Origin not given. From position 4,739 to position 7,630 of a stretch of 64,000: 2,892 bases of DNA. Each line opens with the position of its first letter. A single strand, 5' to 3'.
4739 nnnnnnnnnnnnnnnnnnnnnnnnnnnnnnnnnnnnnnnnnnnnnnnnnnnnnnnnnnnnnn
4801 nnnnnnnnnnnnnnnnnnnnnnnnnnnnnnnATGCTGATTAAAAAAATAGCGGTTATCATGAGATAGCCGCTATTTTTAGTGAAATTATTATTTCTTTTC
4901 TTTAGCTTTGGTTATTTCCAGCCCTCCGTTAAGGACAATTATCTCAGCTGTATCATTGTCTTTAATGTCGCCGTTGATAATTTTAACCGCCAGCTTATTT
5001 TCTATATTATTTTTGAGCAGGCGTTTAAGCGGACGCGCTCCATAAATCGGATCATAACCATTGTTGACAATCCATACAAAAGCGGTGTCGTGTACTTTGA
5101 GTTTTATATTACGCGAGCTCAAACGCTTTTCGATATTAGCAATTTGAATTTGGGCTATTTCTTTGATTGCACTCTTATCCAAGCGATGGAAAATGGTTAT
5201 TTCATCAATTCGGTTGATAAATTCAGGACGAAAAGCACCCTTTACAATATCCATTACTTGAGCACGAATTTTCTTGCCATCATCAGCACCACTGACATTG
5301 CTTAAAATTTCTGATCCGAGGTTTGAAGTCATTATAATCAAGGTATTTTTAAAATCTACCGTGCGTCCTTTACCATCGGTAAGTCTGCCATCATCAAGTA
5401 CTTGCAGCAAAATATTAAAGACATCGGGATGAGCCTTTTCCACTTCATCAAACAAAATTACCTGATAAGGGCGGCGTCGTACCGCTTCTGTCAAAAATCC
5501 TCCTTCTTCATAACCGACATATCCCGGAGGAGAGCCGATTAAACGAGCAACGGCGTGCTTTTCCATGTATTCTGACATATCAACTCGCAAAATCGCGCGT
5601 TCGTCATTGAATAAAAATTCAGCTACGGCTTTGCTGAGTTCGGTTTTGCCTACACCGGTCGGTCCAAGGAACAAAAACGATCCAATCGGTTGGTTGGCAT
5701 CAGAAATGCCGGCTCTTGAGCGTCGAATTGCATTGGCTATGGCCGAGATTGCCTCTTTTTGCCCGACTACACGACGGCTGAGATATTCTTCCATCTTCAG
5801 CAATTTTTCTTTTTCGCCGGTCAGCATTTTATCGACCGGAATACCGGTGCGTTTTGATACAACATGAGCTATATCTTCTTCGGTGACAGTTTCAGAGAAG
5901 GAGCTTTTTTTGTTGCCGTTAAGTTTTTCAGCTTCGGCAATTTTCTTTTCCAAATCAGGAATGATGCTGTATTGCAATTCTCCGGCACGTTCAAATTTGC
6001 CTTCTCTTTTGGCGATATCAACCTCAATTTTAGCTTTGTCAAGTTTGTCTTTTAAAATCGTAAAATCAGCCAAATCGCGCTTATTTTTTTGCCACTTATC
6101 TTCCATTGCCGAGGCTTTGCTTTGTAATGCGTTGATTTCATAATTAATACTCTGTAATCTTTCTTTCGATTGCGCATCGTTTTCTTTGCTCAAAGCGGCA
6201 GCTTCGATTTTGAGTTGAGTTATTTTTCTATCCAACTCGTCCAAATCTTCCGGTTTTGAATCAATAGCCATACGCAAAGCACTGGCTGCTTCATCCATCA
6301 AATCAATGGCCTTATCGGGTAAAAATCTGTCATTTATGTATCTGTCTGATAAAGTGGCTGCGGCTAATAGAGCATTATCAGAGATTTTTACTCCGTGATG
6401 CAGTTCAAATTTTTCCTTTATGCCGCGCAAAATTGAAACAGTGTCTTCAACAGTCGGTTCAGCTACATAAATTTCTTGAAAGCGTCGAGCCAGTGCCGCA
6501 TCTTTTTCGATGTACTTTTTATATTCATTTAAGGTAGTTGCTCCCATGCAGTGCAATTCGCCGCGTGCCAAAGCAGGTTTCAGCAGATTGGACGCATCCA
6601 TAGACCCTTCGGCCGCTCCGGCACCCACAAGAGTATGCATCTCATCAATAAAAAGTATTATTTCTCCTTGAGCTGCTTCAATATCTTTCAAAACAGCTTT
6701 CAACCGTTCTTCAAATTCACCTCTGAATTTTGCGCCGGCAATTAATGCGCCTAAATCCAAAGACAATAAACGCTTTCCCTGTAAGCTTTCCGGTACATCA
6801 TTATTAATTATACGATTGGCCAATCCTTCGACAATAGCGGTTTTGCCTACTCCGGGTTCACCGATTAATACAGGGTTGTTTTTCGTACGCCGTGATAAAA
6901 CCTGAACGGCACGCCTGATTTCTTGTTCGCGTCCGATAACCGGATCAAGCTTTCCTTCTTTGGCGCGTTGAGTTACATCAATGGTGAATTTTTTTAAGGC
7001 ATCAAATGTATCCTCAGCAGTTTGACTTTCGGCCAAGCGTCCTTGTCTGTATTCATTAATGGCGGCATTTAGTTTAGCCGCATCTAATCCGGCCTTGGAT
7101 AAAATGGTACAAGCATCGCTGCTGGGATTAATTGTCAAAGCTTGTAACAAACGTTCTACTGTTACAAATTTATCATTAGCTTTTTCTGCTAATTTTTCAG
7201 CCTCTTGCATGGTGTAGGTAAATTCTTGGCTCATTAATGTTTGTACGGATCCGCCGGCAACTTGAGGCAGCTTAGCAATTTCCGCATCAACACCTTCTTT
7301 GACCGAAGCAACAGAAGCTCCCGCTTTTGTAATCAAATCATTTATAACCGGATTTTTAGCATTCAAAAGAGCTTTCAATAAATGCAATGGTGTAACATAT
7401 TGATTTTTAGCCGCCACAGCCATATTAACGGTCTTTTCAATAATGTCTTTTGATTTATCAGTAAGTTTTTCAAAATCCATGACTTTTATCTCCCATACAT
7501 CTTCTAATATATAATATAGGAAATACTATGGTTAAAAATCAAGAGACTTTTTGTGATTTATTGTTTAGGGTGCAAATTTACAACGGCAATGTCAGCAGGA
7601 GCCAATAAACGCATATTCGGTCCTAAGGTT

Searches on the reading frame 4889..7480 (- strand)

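Call 22: search_protein_families(library=pfam, proteins=[window:4889-7480:-], max_evalue=0.001)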
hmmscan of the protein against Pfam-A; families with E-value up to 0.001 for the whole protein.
window:4889-7480:- (863 aa): 18 families
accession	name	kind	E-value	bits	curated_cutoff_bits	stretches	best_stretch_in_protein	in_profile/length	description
PF07724.20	AAA_2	-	3.9e-71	238.9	27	1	597-761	1-166/166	AAA domain (Cdc48 subfamily)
PF17871.7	AAA_lid_9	-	1.3e-35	121.9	22.8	1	343-445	1-103/104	AAA lid domain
PF10431.15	ClpB_D2-small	-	6.9e-26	90.5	21.9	1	767-846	1-80/81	C-terminal, D2-small domain, of ClpB protein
PF00004.35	AAA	-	1.9e-23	83.8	21.2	2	204-337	2-126/131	ATPase family associated with various cellular activities (AAA)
PF02861.25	Clp_N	-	8e-21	74.4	20.7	2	94-145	1-52/53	Clp amino terminal domain, pathogenicity island component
PF07728.20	AAA_5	-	4.2e-20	72.6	22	1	602-726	2-128/139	AAA domain (dynein-related subfamily)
PF13191.12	AAA_16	-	3.9e-12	47.4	32.6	1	181-228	2-52/167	AAA ATPase domain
PF13401.12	AAA_22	-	1.5e-11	45.1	27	2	602-697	8-110/130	AAA domain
PF00158.32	Sigma54_activat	-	6.1e-07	29.7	20.2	1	591-719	14-142/168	Sigma-54 interaction domain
PF20720.3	nSTAND3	-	2.9e-06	27.5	27.2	0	187-228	6-45/155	Novel STAND NTPase 3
PF12775.13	AAA_7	-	1.1e-05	25.5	25.8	0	601-649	35-83/181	P-loop containing dynein motor region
PF05496.18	RuvB_N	-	3.9e-05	23.9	27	0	572-622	10-56/159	Holliday junction DNA helicase RuvB P-loop domain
PF01637.24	ATPase_2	-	4.6e-05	23.8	33.2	0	184-288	4-126/225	ATPase domain predominantly from Archaea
PF05621.17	TniB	-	0.00025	21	22.4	0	201-339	36-184/189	Bacterial TniB protein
PF20030.5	bpMoxR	-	0.00031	20.3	27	0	602-720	34-145/205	MoxR domain in the MoxR-vWA-beta-propeller ternary systems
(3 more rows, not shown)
